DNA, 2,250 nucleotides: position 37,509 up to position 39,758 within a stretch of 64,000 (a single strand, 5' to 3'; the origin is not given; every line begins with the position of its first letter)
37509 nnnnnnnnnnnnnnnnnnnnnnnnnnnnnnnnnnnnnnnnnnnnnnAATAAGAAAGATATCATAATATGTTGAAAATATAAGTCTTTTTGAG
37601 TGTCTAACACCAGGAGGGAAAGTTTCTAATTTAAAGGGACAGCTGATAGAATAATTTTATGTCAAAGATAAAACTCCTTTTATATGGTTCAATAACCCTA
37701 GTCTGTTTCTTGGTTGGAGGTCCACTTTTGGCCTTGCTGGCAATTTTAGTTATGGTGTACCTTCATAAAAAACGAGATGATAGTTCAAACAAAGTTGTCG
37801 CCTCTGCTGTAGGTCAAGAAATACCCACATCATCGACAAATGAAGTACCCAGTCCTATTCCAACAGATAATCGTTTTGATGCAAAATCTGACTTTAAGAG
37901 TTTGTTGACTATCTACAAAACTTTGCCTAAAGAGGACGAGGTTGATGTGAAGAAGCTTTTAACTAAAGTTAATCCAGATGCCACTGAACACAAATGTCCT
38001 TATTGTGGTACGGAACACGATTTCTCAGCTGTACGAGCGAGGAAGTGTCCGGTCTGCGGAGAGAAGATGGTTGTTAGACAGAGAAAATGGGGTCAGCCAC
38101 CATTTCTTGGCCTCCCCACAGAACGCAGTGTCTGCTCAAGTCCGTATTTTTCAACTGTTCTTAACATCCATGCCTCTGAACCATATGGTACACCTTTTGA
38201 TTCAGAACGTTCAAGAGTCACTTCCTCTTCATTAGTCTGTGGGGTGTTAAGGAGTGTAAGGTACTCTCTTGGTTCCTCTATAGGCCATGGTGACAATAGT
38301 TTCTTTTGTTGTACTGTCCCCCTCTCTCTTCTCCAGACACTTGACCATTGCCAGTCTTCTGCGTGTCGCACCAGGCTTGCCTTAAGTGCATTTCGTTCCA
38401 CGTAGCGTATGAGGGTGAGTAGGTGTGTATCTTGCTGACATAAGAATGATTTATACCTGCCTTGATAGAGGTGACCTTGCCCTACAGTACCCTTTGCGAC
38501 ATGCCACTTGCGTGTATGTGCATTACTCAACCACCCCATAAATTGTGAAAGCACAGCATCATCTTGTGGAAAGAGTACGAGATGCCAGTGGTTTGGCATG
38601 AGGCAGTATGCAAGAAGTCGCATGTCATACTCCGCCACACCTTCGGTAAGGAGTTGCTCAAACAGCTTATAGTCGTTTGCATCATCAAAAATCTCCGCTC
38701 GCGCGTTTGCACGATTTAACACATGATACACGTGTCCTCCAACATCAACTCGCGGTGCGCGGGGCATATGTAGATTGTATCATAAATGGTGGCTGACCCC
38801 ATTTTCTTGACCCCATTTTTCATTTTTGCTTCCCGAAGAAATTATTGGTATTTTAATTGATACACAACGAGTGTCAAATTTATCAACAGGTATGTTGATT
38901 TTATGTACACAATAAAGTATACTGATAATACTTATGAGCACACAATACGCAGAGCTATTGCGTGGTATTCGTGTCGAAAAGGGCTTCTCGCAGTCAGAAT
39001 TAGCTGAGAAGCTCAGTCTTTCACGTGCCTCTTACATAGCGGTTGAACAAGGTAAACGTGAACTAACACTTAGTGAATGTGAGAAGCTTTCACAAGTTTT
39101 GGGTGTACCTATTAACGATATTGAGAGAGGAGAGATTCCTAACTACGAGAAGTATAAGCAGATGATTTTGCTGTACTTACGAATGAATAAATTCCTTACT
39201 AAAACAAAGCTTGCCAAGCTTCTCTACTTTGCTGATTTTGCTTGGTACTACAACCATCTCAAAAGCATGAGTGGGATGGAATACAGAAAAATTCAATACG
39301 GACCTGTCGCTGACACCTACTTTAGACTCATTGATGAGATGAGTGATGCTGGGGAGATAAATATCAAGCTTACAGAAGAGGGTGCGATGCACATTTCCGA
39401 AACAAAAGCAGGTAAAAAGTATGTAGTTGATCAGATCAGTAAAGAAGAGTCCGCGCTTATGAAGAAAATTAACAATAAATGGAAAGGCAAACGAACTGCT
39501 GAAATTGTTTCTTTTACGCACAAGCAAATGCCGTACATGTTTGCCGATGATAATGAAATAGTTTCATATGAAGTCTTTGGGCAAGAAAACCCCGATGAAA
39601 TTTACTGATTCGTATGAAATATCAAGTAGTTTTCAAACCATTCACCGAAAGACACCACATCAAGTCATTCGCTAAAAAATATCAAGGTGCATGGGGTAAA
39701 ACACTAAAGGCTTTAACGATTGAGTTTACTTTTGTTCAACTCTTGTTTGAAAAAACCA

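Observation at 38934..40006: HTH-Panacea(DUF4065) antitoxin-like gene with an uncharacterised 130-aa downstream partner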

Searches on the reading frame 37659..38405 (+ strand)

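Call 3: search_protein_families(library=pfam, proteins=[window:37659-38405:+], max_evalue=1)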
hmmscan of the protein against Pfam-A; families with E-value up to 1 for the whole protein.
window:37659-38405:+ (248 aa): 28 families (the best 25 are shown)
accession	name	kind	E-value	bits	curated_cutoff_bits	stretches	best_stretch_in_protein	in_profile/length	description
PF01396.24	Zn_ribbon_Top1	-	0.00097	19.3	32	1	128-151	2-23/39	Topoisomerase DNA binding C4 zinc finger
PF13248.11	Zn_ribbon_3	-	0.0017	18.2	27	1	112-137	4-26/26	zinc-ribbon domain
PF18930.5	DUF5679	-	0.0035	17.9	27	1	92-119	9-36/40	Domain of unknown function (DUF5679)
PF07282.18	Cas12f1-like_TNB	-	0.0048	17.5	26.3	1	99-136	17-49/60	Cas12f1-like, TNB domain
PF07754.17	HVO_2753_ZBP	-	0.0068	16.6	33.2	0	129-141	18-30/46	Small zinc finger protein HVO_2753-like, Zn-binding pocket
PF22747.2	Zn_ribbon_DUF2089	-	0.007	16.9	27.6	1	130-140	1-11/32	DUF2089 zinc ribbon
PF08271.17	Zn_Ribbon_TF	-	0.0071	16.3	29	0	111-120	1-10/43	TFIIB zinc-binding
PF14690.11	Zn_ribbon_ISL3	-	0.014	16.2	25.5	0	128-146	3-25/47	zinc-finger of transposase IS204/IS1001/IS1096/IS1165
PF09297.16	Zn_ribbon_NUD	-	0.014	15.5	24.8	1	130-145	6-21/32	NADH pyrophosphatase zinc ribbon domain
PF13240.11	Zn_Ribbon_1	-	0.015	15.5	25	0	112-119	1-8/23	zinc-ribbon domain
PF01155.25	HypA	-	0.025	15.1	28.9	1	81-138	43-97/112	Hydrogenase/urease nickel incorporation, metallochaperone, hypA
PF09723.15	Zn_ribbon_8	-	0.032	14.7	34.4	0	111-141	6-40/41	Zinc ribbon domain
PF13447.11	Multi-haem_cyto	-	0.042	13.5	21.9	1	109-134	94-119/269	Seven times multi-haem cytochrome CxxCH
PF14169.11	YdjO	-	0.053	13.7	27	1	119-142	31-54/59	Cold-inducible protein YdjO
PF23451.1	Zn_ribbon_PaaD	-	0.056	13.5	27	0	126-145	13-32/53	PaaD zinc beta ribbon domain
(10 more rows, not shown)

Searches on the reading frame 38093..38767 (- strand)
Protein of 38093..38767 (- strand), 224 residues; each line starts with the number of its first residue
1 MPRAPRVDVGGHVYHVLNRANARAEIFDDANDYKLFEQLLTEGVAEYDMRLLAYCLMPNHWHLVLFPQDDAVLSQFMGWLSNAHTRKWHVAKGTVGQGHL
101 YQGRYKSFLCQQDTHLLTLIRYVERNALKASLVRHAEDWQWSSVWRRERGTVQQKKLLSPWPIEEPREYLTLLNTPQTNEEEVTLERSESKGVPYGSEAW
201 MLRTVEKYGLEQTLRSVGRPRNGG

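Call 3: search_protein_families(library=pfam, proteins=[window:38093-38767:-], max_evalue=1)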
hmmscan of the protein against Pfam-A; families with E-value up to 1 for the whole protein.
window:38093-38767:- (224 aa): 1 family
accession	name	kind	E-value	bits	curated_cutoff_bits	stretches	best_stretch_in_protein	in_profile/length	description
PF01797.21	Y1_Tnp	-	1.5e-15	57.9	23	1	12-126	5-121/121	Transposase IS200 like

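Call 25: search_protein_families(library=ncbifam, proteins=[window:38093-38767:-], max_evalue=0.01)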
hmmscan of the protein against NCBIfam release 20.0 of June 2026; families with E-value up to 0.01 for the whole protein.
window:38093-38767:- (224 aa): 1 family
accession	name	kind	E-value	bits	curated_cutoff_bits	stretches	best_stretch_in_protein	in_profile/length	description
NF047646.1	REP_Tyr_transpos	equivalog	2.6e-19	69.6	80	1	5-142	3-146/146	REP-associated tyrosine transposase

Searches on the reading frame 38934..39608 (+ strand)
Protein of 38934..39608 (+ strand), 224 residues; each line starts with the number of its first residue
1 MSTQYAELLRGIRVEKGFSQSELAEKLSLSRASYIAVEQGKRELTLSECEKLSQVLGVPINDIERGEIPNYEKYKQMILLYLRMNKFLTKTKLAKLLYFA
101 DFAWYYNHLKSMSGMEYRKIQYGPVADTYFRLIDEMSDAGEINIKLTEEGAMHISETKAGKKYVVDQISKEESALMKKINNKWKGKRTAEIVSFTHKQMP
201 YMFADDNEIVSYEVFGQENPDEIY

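Call 3: search_protein_families(library=pfam, proteins=[window:38934-39608:+], max_evalue=1)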
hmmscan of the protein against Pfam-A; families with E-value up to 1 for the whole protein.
window:38934-39608:+ (224 aa): 9 families
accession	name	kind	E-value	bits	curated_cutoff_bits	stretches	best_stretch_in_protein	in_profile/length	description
PF13274.11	SocA_Panacea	-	5.1e-15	56.8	25.7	1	93-201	1-112/113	Antitoxin SocA-like, Panacea domain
PF01381.28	HTH_3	-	1.1e-12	48.2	23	1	10-62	2-54/55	Helix-turn-helix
PF13560.12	HTH_31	-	3e-08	34.3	27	1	4-63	1-61/64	Helix-turn-helix domain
PF12844.13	HTH_19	-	5.1e-08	33.2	30.2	1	7-63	2-58/64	Helix-turn-helix domain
PF13443.12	HTH_26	-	0.00035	21.2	22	1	9-63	2-57/63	Cro/C1-type HTH DNA-binding domain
PF14156.11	AbbA_antirepres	-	0.009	16.3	27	1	54-85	29-61/63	Antirepressor AbbA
PF24101.1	eWH_GTF3C1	-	0.12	12.5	30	0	73-98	8-33/110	GTF3C1, extended winged-helix domain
PF01047.28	MarR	-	0.21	12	24.6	1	7-33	7-33/59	MarR family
PF04809.18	HupH_C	-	0.25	11.6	23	1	120-179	29-88/118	HupH hydrogenase expression protein, C-terminal conserved region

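Call 4: search_protein_families(library=ncbifam, proteins=[window:38934-39608:+], max_evalue=1)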
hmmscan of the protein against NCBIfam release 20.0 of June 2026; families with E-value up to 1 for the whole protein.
window:38934-39608:+ (224 aa): 13 families
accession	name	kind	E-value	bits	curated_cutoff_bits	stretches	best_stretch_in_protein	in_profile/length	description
TIGR03070.1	couple_hipB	subfamily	1.8e-06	27.8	71.65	1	5-58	3-56/58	type II toxin-antitoxin system Y4mF family antitoxin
NF041951.1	phage_RstR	subfamily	6.3e-06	26.4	80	1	6-61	4-59/108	RstR family transcriptional repressor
NF047948.1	male_kill_WMK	equivalog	7.3e-06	25.6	300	1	4-98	5-104/300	WO male-killing family protein Wmk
NF038139.1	Reg_Aceta_RamB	equivalog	6.5e-05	21.7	700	1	9-60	7-58/465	acetate metabolism transcriptional regulator RamB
NF048014.1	antitoxin_DarG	equivalog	0.00053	19.4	250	1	77-177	176-271/338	type II toxin-antitoxin system antitoxin DNA ADP-ribosyl glycohydrolase DarG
TIGR00270.2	TIGR00270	equivalog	0.00086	19.1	110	1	4-66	75-137/159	multiprotein bridging factor aMBF1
NF007271.0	PRK09726.1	equivalog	0.0033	17.4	79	1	3-59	11-67/88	type II toxin-antitoxin system antitoxin HipB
NF007408.0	PRK09943.1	equivalog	0.0033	17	211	1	9-62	12-65/185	HTH-type transcriptional regulator PuuR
NF003162.0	PRK04140.1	equivalog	0.0045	16.1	263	1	7-61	129-183/317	transcriptional regulator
NF047745.1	SocA_antitoxin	equivalog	0.0063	16.2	190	1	83-158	16-88/176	type VI toxin-antitoxin system SocA family antitoxin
NF050110.1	TransRegBldD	equivalog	0.021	14.6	250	1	2-99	2-106/162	transcriptional regulator BldD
NF008845.0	PRK11883.1-5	equivalog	0.071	11.4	560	1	148-209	236-297/468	protoporphyrinogen oxidase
NF006015.0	PRK08154.1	subfamily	0.073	12.2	204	1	5-66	31-92/314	anaerobic benzoate catabolism transcriptional regulator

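Call 5: search_protein_families(library=padloc, proteins=[window:38934-39608:+], max_evalue=1)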
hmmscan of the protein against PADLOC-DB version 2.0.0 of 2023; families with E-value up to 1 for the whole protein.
window:38934-39608:+ (224 aa): 16 families
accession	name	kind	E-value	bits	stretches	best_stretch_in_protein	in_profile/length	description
PDLC02926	HTH_VI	-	3.3e-11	41.3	1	6-61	3-58/92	-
PDLC03665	Control_protein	-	1.2e-09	36.3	1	5-64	9-70/77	control protein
PDLC03666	Control_protein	-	6.2e-06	24.6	1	9-64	11-66/77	control protein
PDLC04775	PDC-M69A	-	3e-05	22.5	1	14-67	17-70/113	-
PDLC04142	capH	-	4.6e-05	22.4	1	3-62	5-64/103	capH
PDLC03668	Control_protein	-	5.8e-05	21.5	1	9-56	13-60/79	control protein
PDLC03664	Control_protein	-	9.3e-05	20.8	1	5-58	14-67/74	control protein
PDLC03952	RmrA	-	0.00022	18.2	1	9-73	27-91/395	-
PDLC03949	RmrA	-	0.00027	17.9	1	13-72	11-70/363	-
PDLC03947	RmrA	-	0.00048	17.1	1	5-62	12-69/383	-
PDLC04760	PDC-M64C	-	0.00051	18.4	1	14-65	36-87/93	-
PDLC03954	RmrA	-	0.00054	17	1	6-64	12-70/380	-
PDLC03951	RmrA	-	0.00095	16.2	1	7-75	11-78/400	-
PDLC03953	RmrA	-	0.0042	14.4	1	3-61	4-62/373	-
PDLC04757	PDC-M64B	-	0.0062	14.5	1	14-84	39-101/128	-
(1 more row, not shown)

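Call 8: search_protein_families(library=phrogs, proteins=[window:38934-39608:+], max_evalue=1)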
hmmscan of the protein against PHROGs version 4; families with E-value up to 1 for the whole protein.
window:38934-39608:+ (224 aa): 28 families (the best 25 are shown)
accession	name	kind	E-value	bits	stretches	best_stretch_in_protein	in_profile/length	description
phrog_1281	-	unknown function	8.1e-13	49.5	1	84-201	25-126/195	-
phrog_3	-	transcription regulation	5.9e-11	43.8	1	6-76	90-158/430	transcriptional repressor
phrog_8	-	transcription regulation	4e-10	40.7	1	8-207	165-332/346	transcriptional regulator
phrog_2439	-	transcription regulation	6.6e-08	32.8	1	7-61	10-64/367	transcriptional regulator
phrog_2328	-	transcription regulation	1.9e-07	31.9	1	9-68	20-79/128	transcriptional repressor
phrog_14939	-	unknown function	8.8e-07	29.4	1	76-210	10-143/313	-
phrog_7241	-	transcription regulation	1.3e-06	29.5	1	8-62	65-119/122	transcriptional regulator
phrog_10390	-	unknown function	2e-06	28.5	1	80-203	156-272/299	-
phrog_4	-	transcription regulation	7.5e-06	26.2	1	6-73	138-201/400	transcriptional repressor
phrog_2967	-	transcription regulation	6.7e-05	23.5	1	6-83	12-89/225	transcriptional regulator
phrog_5823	-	transcription regulation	7.8e-05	23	1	2-62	4-65/404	transcriptional regulator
phrog_1373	-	transcription regulation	0.00018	22.6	1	7-61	66-120/166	transcriptional regulator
phrog_38027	-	transcription regulation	0.0007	20.6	1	7-60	71-124/143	transcriptional repressor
phrog_955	-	DNA, RNA and nucleotide metabolism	0.001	19.8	1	7-43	27-63/142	HTH DNA binding protein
phrog_147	-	transcription regulation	0.0045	18.4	1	1-54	1-55/100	transcriptional regulator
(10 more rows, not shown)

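Call 63: search_solved_structures(query=A4, max_evalue=1)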
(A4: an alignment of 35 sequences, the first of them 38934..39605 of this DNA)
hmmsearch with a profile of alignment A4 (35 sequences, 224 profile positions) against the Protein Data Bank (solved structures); distinct sequences matched with E-value up to 1: 89 (the best 60 are shown).
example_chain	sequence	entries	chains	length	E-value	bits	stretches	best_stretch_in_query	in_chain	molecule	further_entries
2b5a_A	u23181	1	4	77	2.2e-08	37.1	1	3-67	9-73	C.BclI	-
9k3w_A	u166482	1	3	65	2.8e-08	36.8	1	7-66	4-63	Transcriptional regulator, PbsX family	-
2mez_A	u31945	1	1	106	1.7e-07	34.2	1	2-67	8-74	Multiprotein Bridging Factor (MBP-like)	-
8tac_A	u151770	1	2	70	3.8e-07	33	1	4-58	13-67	DBP48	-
4ia8_A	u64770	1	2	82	2.5e-06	30.3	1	4-63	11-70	Regulatory protein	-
4ryk_A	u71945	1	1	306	2.7e-06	30.2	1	4-63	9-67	Lmo0325 protein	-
4i6t_A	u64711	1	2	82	4e-06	29.7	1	4-63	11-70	Regulatory protein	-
3clc_A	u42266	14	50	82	4e-06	29.7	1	4-63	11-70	Regulatory protein | R-M CONTROLLER PROTEIN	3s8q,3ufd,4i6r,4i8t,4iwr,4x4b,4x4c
4fn3_A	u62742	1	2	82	4.7e-06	29.5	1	4-63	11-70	Regulatory protein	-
1y7y_A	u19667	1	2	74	4.9e-06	29.4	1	4-63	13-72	C.AhdI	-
4i6u_A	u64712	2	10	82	5.6e-06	29.2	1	4-63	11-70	Regulatory protein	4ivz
3kxa_A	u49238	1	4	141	5.8e-06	29.2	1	10-75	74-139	Putative uncharacterized protein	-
3g5g_A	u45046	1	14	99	7e-06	28.9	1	4-62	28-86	Regulatory protein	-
2p5t_A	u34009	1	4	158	9.3e-06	28.5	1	7-66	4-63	Putative transcriptional regulator PezA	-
3vk0_A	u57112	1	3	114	1.1e-05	28.2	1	8-63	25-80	Transcriptional regulator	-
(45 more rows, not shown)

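Call 72: predict_structure(protein=window:38934-39605:+)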
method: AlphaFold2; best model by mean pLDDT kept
length: 224 residues; sequences in the alignment: 1
mean_pLDDT: 54.2   pTM: 0.35
mean pLDDT of the five models: 54.2, 46.8, 45.2, 44.9, 42.9
residues with pLDDT >= 90: 9; 70-90: 44; 50-70: 73; < 50: 98
segments of 3 or more residues with pLDDT < 50: 68-91, 108-125, 149-151, 178-224
pLDDT, mean of each block of 10 residues (from residue 1): 70 73 90 88 85 70 58 35 37 52 52 38 48 65 53 59 63 50 32 24 27 32 26
secondary structure, 60 per line:
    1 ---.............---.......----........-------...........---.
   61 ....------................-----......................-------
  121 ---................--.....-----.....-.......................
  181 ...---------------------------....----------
elements in order: H4-16 H20-26 H31-38 H46-56 H60-64 H71-86 H92-113 H124-139 E142-146 E152-156 H158-183 E211-214
